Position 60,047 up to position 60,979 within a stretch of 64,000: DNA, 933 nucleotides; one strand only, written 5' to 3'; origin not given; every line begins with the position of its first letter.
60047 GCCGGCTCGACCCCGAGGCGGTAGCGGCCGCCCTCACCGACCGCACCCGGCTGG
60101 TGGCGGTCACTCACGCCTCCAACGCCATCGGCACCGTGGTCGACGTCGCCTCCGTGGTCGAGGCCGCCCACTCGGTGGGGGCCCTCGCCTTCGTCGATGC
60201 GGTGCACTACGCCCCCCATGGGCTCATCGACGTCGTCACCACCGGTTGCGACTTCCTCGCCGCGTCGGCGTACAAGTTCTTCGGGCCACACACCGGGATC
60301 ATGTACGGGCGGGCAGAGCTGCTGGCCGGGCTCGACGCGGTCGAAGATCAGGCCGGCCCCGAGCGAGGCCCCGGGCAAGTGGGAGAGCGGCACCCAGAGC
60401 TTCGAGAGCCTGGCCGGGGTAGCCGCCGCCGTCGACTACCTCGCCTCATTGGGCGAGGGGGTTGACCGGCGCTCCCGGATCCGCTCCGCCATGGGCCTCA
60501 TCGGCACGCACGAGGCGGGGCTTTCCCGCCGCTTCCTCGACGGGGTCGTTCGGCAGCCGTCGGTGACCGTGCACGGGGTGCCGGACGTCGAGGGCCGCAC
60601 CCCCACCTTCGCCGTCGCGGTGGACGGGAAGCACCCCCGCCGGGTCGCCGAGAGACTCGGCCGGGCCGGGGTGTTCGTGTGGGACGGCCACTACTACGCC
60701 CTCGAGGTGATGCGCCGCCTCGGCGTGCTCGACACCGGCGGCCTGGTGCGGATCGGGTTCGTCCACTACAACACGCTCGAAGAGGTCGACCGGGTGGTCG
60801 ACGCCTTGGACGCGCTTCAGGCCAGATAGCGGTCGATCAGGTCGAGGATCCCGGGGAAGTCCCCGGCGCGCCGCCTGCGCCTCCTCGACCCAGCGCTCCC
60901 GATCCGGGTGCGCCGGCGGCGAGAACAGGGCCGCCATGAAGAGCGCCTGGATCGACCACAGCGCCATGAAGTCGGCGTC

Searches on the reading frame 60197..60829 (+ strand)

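Call 81: search_protein_families(library=pfam, proteins=[window:60197-60829:+], max_evalue=0.001)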
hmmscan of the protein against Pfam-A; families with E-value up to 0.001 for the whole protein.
window:60197-60829:+ (210 aa): 1 family
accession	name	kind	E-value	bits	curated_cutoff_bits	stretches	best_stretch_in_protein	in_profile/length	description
PF00266.25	Aminotran_5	-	4.8e-12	46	21.5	1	56-200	242-371/371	Aminotransferase class-V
